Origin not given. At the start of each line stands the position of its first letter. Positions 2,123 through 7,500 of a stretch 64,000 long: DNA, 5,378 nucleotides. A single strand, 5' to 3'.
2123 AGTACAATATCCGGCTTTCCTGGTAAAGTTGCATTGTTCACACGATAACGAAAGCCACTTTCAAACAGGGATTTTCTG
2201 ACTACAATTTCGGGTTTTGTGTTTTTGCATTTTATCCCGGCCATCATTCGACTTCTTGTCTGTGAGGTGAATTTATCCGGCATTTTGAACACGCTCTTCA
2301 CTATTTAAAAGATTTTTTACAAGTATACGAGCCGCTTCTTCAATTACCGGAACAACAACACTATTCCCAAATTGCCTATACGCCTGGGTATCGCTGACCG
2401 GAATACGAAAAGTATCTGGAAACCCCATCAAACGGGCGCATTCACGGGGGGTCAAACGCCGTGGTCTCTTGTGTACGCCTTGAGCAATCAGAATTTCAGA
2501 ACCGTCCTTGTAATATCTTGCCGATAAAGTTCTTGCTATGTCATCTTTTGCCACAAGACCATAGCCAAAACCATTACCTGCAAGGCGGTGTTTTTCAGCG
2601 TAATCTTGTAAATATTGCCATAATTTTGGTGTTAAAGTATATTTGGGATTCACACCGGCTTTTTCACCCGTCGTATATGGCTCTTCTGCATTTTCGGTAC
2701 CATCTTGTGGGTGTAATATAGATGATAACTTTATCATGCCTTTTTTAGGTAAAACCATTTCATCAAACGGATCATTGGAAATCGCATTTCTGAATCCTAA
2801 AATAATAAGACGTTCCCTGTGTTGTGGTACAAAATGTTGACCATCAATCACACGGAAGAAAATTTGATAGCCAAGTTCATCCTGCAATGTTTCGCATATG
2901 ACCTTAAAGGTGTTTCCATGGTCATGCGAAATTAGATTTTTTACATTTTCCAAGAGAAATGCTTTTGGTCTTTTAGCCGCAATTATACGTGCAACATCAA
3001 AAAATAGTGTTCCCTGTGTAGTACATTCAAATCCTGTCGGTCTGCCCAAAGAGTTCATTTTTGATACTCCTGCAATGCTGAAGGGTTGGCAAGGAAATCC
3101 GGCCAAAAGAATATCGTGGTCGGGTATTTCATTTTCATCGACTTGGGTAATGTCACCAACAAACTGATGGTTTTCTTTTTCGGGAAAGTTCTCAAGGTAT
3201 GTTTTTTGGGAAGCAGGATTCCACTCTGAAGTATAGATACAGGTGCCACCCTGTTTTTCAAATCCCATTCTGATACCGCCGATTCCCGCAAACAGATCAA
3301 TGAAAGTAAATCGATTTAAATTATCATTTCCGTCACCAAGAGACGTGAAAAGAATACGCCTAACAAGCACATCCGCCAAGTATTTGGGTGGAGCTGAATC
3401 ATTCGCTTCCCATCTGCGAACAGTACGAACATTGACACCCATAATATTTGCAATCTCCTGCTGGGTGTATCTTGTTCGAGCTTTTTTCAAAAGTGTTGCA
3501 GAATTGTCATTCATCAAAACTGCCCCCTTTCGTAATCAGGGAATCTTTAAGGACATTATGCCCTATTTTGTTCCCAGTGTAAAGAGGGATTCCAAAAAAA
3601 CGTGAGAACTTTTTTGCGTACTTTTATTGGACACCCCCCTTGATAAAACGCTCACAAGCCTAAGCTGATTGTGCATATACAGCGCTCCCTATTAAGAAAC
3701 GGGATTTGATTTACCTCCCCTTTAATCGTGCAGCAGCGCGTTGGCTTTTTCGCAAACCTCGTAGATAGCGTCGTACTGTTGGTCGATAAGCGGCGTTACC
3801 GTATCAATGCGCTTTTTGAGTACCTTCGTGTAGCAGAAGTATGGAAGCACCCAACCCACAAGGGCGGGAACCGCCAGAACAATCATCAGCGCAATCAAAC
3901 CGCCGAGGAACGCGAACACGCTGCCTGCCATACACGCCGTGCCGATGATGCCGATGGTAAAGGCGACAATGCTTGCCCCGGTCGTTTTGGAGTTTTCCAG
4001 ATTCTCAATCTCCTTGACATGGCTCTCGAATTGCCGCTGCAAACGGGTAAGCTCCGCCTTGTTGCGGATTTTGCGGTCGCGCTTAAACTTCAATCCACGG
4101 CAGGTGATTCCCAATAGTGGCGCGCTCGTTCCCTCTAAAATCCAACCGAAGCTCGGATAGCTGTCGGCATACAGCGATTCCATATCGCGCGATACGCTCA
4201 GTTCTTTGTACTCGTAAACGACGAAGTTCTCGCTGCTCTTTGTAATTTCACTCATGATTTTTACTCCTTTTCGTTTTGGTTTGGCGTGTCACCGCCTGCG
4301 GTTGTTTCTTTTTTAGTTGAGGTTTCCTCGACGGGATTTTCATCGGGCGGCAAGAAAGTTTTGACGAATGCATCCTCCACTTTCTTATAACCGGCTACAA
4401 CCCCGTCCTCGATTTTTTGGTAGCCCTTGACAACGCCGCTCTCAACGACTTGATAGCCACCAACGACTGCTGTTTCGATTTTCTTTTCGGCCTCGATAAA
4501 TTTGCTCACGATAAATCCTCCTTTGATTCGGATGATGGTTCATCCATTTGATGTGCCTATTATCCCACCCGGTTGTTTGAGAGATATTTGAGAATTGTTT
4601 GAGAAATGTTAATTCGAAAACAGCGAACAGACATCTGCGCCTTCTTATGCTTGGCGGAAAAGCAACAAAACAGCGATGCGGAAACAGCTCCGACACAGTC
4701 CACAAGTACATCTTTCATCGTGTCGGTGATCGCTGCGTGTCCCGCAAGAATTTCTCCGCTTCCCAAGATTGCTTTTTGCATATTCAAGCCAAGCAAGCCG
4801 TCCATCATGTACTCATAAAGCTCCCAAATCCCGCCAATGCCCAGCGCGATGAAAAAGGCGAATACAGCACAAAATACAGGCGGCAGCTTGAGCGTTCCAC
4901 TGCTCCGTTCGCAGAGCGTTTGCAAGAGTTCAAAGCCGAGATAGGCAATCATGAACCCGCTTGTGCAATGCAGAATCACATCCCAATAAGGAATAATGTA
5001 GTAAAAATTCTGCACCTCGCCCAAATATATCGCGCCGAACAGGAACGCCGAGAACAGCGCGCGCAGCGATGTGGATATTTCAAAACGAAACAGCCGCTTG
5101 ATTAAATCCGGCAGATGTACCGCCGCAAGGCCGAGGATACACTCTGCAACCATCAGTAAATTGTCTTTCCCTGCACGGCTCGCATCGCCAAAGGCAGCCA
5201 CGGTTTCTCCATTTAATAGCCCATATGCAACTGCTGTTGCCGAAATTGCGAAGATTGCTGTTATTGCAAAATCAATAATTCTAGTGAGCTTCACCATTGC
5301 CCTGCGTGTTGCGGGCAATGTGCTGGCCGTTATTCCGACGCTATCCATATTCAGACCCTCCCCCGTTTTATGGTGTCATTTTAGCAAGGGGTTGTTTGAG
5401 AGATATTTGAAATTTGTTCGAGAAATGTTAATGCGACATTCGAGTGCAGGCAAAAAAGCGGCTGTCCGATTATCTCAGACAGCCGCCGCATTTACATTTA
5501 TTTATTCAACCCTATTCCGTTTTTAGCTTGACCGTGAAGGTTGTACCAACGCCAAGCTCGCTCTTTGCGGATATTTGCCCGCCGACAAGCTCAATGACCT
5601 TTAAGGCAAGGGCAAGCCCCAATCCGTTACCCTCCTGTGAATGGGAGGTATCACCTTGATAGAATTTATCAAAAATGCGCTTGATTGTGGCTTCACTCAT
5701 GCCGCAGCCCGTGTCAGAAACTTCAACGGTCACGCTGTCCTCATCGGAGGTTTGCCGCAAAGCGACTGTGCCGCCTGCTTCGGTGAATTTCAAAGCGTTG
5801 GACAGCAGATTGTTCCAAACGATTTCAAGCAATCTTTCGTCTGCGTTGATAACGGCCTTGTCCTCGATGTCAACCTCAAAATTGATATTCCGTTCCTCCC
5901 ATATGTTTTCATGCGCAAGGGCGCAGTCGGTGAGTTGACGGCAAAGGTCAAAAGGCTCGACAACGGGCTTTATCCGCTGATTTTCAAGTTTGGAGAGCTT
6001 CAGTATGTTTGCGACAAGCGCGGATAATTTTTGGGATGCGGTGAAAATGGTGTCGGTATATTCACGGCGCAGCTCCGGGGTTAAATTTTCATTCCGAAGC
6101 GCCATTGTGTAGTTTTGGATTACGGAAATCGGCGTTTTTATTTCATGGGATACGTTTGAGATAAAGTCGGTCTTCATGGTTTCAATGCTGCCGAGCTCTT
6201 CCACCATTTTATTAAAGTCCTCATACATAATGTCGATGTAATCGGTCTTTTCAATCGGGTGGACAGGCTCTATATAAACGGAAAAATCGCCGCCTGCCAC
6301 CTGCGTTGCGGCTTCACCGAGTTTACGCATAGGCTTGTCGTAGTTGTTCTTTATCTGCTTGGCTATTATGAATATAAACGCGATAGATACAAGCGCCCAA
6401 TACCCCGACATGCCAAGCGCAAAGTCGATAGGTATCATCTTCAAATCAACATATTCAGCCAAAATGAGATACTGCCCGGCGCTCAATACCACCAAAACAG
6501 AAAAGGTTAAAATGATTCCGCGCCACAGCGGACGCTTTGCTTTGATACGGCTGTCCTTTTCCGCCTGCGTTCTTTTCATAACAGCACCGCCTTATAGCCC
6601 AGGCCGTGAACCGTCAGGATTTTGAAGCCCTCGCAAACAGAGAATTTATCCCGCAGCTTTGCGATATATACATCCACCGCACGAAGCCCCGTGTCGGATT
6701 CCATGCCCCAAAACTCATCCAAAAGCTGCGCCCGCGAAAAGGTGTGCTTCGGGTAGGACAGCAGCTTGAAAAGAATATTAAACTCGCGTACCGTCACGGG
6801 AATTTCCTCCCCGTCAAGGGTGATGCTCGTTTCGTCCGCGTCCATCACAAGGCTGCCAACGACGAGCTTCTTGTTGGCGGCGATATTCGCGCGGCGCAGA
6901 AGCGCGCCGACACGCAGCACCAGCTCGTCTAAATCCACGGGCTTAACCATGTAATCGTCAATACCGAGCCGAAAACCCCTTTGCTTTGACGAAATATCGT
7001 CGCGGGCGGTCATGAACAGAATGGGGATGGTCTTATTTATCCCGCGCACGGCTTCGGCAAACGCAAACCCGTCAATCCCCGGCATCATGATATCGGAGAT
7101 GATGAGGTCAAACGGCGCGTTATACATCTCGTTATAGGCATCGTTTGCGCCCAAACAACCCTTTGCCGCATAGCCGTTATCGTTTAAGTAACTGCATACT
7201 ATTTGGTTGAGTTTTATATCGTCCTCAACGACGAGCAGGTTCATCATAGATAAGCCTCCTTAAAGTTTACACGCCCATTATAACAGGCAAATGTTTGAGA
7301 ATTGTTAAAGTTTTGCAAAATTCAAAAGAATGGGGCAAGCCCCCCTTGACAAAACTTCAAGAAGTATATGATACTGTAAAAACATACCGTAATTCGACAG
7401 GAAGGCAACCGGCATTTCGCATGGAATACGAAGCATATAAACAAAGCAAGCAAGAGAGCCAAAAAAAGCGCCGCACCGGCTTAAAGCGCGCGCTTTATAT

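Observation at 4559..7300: Triple 11-bp-phased TCTCAAA repeats define a three-promoter regulon next to an intramembrane-sensing two-component system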

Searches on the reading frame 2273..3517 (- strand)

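Call 3: search_protein_families(library=pfam, proteins=[window:2273-3517:-], max_evalue=0.01)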
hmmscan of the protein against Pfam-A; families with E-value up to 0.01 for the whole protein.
window:2273-3517:- (414 aa): 5 families
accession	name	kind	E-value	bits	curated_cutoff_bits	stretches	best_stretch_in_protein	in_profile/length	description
PF00145.23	DNA_methylase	-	1.7e-83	281.2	22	1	70-397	1-320/324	C-5 cytosine-specific DNA methylase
PF13384.12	HTH_23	-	0.00058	20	24.6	1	10-36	11-37/50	Homeodomain-like domain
PF13518.12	HTH_28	-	0.00059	20.3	25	1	11-37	8-33/52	Helix-turn-helix domain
PF01381.28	HTH_3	-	0.0011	19.4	23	1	10-43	1-36/55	Helix-turn-helix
PF08281.18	Sigma70_r4_2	-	0.0058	16.7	25.7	0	17-36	27-46/54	Sigma-70, region 4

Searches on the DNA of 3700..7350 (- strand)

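Call 54: search_dna_similar(query=window:3700-7350:-, collection=plasmids, mode=distant, max_rows=12)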
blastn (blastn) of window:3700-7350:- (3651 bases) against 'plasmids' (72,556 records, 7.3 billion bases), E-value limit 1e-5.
Records with a match: 2; places in all: 2; records where one place covers at least 80% of the query: 0.
Best place of each record, by identity: 60-80% 2.
By first word of the organism name: Treponema 1; Niallia 1.
By predicted mobility (MOB-suite, as given by PLSDB): non-mobilizable 2.
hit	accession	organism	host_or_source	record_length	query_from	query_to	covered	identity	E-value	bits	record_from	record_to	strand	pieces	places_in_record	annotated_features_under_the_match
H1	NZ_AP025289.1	Treponema saccharophilum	-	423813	173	765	16%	68.1%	3e-51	212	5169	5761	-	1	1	response regulator transcription factor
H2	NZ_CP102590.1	Niallia taxi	-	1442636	1676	1744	2%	79.7%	4e-6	63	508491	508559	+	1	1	none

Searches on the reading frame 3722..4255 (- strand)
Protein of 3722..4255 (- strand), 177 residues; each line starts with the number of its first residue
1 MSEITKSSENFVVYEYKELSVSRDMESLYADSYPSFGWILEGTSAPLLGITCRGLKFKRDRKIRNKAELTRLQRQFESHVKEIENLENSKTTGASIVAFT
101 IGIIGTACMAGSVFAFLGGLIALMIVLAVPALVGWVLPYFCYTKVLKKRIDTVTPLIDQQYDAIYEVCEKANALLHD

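Call 3: search_protein_families(library=pfam, proteins=[window:3722-4255:-], max_evalue=0.01)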
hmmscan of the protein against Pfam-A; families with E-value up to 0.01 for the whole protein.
window:3722-4255:- (177 aa): 1 family
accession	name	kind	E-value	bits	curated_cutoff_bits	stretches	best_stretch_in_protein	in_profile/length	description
PF20990.2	DUF2207_C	-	0.00067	19.9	33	1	61-140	102-187/247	Predicted membrane protein (DUF2207) C-terminal domain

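Call 22: search_protein_families(library=ncbifam, proteins=[window:3722-4255:-], max_evalue=0.001)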
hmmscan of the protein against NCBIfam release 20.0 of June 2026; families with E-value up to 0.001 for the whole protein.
window:3722-4255:- (177 aa): 0 families

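Call 61: find_homologous_proteins(query=window:3722-4255:-, max_evalue=1e-10)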
Query window:3722-4255:- (177 aa): 1527 proteins with E <= 1e-10 among 1649 candidates; the best 120 are listed.
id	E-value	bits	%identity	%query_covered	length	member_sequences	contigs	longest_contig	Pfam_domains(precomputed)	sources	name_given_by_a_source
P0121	8.8e-105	366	95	100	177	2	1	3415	-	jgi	jgi:hypothetical protein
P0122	9.7e-81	288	74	99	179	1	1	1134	-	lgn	-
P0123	1.1e-78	281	71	99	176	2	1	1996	-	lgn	-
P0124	3.5e-78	279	71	99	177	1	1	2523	-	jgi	jgi:hypothetical protein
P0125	8.9e-78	278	72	99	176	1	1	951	-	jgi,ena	-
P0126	6.4e-77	275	73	100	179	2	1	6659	-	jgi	jgi:hypothetical protein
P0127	1.4e-76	274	73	99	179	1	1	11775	-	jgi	jgi:hypothetical protein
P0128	5.1e-75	269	71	99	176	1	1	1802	-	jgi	jgi:hypothetical protein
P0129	8.8e-75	268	71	99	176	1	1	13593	-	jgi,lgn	jgi:hypothetical protein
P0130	6.2e-74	265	69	99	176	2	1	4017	-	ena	-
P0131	7.9e-74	265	70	99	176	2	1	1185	-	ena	-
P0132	1.5e-73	264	69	99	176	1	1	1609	-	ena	-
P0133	2.0e-73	264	71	99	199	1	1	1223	-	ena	-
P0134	4.3e-73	263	70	99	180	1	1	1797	-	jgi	jgi:hypothetical protein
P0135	5.5e-73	262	66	99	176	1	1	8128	-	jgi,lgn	jgi:hypothetical protein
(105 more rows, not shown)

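Call 62: find_encoding_contigs(protein=P0121, flank=5000, max_places=3)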
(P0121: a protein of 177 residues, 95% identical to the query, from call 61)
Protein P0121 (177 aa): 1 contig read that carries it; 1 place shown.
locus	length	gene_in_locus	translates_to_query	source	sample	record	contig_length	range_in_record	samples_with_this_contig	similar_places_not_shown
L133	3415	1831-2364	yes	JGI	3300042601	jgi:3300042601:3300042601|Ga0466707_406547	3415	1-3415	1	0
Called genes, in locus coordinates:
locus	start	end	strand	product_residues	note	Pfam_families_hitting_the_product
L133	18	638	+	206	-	PF00005:ABC_tran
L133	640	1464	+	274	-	-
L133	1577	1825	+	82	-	-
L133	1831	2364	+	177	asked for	-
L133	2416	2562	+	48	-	-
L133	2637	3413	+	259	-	?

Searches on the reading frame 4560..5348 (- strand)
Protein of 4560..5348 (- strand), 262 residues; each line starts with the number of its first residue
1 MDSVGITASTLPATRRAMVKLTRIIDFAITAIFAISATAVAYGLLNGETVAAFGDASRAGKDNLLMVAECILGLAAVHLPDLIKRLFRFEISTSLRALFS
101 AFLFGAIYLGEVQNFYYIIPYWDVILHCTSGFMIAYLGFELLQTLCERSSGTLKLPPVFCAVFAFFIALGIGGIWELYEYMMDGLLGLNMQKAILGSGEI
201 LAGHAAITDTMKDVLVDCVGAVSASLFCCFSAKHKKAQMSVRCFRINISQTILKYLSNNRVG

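Call 3: search_protein_families(library=pfam, proteins=[window:4560-5348:-], max_evalue=0.01)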
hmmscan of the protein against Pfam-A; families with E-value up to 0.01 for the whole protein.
window:4560-5348:- (262 aa): 1 family
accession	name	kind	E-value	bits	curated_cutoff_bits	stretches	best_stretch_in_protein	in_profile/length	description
PF09997.14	DUF2238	-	0.0064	16.8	26.4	0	121-197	58-126/140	Predicted membrane protein (DUF2238)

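Call 22: search_protein_families(library=ncbifam, proteins=[window:4560-5348:-], max_evalue=0.001)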
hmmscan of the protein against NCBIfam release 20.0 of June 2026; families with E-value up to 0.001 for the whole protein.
window:4560-5348:- (262 aa): 0 families

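Call 48: find_homologous_proteins(query=window:4560-5348:-, max_evalue=1e-20)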
Query window:4560-5348:- (262 aa): 144 proteins with E <= 1e-20 among 1554 candidates; the best 120 are listed.
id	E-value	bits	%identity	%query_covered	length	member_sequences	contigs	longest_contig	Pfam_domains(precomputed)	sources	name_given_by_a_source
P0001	3.7e-167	572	100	100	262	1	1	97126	PF09997.15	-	-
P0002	3.2e-121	422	79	92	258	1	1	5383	PF09997.15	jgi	jgi:uncharacterized membrane protein YjdF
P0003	3.8e-56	208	43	90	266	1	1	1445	PF09997.15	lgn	-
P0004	9.6e-54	201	48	76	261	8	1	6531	PF09997.15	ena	-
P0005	8.3e-51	191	46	74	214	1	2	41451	PF09997.15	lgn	-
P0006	7.6e-50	188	45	72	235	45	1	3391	PF09997.15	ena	-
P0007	1.6e-49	187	63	50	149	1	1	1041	PF09997.15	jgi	jgi:uncharacterized membrane protein YjdF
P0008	1.7e-49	187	46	74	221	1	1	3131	PF09997.15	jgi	-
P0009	5.6e-49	185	48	71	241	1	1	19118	PF09997.15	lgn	-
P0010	7.8e-48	181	49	64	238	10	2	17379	PF09997.15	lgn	-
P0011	2.5e-47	180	47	74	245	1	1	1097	PF09997.15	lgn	-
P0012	4.4e-47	179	46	68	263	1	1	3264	PF09997.15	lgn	-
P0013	1.2e-46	177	43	77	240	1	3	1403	PF09997.15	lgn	-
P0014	1.4e-46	177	47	71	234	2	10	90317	PF09997.15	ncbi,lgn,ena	-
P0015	1.5e-46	177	42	85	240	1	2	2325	PF09997.15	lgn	-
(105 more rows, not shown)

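Call 49: find_encoding_contigs(protein=P0002, flank=6000, max_places=3)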
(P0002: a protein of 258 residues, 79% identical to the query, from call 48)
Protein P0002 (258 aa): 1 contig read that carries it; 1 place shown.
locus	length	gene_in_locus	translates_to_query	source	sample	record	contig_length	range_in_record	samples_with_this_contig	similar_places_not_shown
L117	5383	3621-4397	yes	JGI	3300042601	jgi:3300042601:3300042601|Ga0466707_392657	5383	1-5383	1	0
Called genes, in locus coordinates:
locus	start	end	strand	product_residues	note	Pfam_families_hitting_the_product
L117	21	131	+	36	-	PF02518:HATPase_c (weak)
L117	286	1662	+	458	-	-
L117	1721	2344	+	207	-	-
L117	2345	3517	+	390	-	PF01594:AI-2E_transport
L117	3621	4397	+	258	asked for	PF09997:DUF2238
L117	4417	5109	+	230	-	PF02463:SMC_N (faint), PF00005:ABC_tran, PF13304:AAA_21 (faint)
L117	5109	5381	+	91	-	?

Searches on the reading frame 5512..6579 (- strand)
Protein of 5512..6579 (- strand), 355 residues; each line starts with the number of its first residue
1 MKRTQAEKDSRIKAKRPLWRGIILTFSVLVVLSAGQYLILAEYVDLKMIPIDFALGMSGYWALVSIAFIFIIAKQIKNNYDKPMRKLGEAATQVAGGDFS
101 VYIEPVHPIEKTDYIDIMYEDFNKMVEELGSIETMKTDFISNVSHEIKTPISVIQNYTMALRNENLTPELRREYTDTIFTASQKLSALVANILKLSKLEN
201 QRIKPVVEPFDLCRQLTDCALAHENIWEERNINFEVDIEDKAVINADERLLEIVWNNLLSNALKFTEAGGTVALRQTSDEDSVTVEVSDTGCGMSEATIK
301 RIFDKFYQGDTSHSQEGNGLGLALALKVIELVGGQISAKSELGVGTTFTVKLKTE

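Call 3: search_protein_families(library=pfam, proteins=[window:5512-6579:-], max_evalue=0.01)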
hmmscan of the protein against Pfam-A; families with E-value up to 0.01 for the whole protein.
window:5512-6579:- (355 aa): 5 families
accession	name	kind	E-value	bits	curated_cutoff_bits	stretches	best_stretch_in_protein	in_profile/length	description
PF02518.31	HATPase_c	-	3.3e-28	98.8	26.4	1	247-354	2-109/111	Histidine kinase-, DNA gyrase B-, and HSP90-like ATPase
PF00512.31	HisKA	-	5.7e-17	62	26.9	1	135-200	1-65/66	His Kinase A (phospho-acceptor) domain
PF13581.12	HATPase_c_2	-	0.0011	19.4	27.4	1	258-332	39-112/127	Histidine kinase-like ATPase domain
PF00672.30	HAMP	-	0.0059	17.4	25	0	82-129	8-51/53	HAMP domain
PF20394.4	DUF6688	-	0.0074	16.4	26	0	16-82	77-142/248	DUF6688 N-terminal domain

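Call 14: find_related_loci(query=window:5512-6579:-, collection=genome_contigs, flank=6000)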
Query window:5512-6579:- (355 aa) in genome_contigs; peptide patterns used: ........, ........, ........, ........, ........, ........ (x = any residue, [..] = any of these).
600 stretches matched a pattern (row limit reached: there are more); 585 encode a relative of the query (tblastn E <= 1e-3); the best 80 are kept; 80 distinct loci.
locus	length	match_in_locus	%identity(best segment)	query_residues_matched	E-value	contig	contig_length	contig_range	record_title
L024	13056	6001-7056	66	1-352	1e-160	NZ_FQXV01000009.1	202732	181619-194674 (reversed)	Sporobacter termitidis DSM 10068, whole genome shotgun sequence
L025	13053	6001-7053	64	3-353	5e-159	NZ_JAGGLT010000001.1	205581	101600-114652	Thermoanaerobacterium butyriciformans strain DSM 101588 Ga0454153_01, whole genome shotgun sequence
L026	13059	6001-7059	65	1-353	1e-158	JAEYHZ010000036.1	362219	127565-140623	MAG: Bacillota bacterium isolate OH_HFB_338 k127_2141567, whole genome shotgun sequence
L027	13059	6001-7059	65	1-353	6e-156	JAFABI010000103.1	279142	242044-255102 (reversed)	MAG: Bacillota bacterium isolate OH_SBB_121 k127_973215, whole genome shotgun sequence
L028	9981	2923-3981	64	1-353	4e-156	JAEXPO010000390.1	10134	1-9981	MAG: Bacillota bacterium isolate OH_HBrB_190 k127_739808, whole genome shotgun sequence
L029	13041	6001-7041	63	9-355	1e-153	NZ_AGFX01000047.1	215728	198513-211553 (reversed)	Paenibacillus peoriae KCTC 3763 contig7, whole genome shotgun sequence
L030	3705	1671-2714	61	7-354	3e-158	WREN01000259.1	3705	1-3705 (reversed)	MAG: Oscillospiraceae bacterium isolate Lab288P3bin93 Ga0123353_10151266, whole genome shotgun sequence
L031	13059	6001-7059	61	3-355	3e-151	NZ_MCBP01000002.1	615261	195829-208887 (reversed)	Paenibacillus kribbensis strain 6hRe76 Scaffold2_1, whole genome shotgun sequence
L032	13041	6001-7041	63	9-355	8e-151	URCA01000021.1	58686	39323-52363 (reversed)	uncultured Ruminococcaceae bacterium isolate UMGS856 genome assembly, contig: NODE_160_length_58686_cov_8.607170, whole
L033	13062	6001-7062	62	1-355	2e-150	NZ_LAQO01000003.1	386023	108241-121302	Paenibacillus algorifonticola strain XJ259 Scaffold3_1, whole genome shotgun sequence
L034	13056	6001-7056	60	1-352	3e-145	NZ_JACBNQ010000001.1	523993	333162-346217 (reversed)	Sedimentibacter hydroxybenzoicus DSM 7310 contig1, whole genome shotgun sequence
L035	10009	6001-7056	59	1-352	9e-144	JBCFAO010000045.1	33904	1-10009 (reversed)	MAG: Clostridiales bacterium isolate concoct.bin.65 NODE_484_length_33904_cov_10.515703, whole genome shotgun sequence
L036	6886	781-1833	60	7-353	2e-139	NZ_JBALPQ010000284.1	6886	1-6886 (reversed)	Neobacillus niacini strain JJ1273 JJ-1273_contig_289, whole genome shotgun sequence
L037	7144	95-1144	59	1-352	8e-135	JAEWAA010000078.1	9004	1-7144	MAG: Bacillota bacterium isolate OH_PBB_190 k127_1143293, whole genome shotgun sequence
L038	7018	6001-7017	59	5-343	1e-133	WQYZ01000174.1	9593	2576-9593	MAG: Oscillospiraceae bacterium isolate Emb289P4bin38 Ga0123357_10017065, whole genome shotgun sequence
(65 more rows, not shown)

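Call 22: search_protein_families(library=ncbifam, proteins=[window:5512-6579:-], max_evalue=0.001)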
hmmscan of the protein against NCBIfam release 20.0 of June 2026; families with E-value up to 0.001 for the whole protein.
window:5512-6579:- (355 aa): 86 families (the best 25 are shown)
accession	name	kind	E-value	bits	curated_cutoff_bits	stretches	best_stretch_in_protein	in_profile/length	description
NF046044.1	PnpS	equivalog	1.9e-61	208.2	400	1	126-352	160-389/390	two-component system histidine kinase PnpS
TIGR02966.1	phoR_proteo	equivalog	1.2e-51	175.7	334.2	1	126-352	104-333/333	phosphate regulon sensor histidine kinase PhoR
NF033092.0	HK_WalK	equivalog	5.9e-49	167.1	725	1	130-352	366-592/594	cell wall metabolism sensor histidine kinase WalK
NF047874.1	MASE3_PAS_HK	subfamily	2.5e-48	165.4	560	1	120-354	382-625/655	MASE3 domain-containing sensor histidine kinase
TIGR01386.1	cztS_silS_copS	subfamily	6.6e-45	153.9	292.55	1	64-352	172-456/457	heavy metal sensor histidine kinase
NF012163.2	BaeS_SmeS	equivalog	4e-44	151.3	500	1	63-352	175-456/457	sensor histidine kinase efflux regulator BaeS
NF008312.0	PRK11100.1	equivalog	2.3e-43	148.7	356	1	62-353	188-473/477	two-component system sensor histidine kinase CreC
NF008302.0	PRK11091.1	equivalog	2.2e-40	138.6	838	1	127-353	274-504/779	aerobic respiration two-component sensor histidine kinase ArcB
NF033091.0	HK_VanS_ACDEFG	equivalog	5.1e-40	137.4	400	1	117-352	55-292/293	vancomycin resistance histidine kinase VanS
NF045911.1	TCSHisKinNblS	equivalog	5.7e-40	137.2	1000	1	134-353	386-619/621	two-component system sensor histidine kinase NblS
TIGR02956.1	TMAO_torS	equivalog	1.8e-39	135.6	676.5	1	135-353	463-681/967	TMAO reductase system sensor histidine kinase/response regulator TorS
NF040691.1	MtrAB_MtrB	equivalog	4.1e-39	135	450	1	63-352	195-490/507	MtrAB system histidine kinase MtrB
NF007837.0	PRK10549.1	equivalog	1e-38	133.2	603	1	63-353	169-457/466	envelope stress sensor histidine kinase BaeS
NF041947.1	LuxQ_Vibrio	equivalog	2.4e-38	131.6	1200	1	134-353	470-695/843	quorum-sensing autoinducer 2 sensor kinase/phosphatase LuxQ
NF038297.2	hybrid_HK_HrmK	equivalog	4.8e-38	131.2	725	1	85-352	184-455/607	hybrid histidine kinase/response regulator HrmK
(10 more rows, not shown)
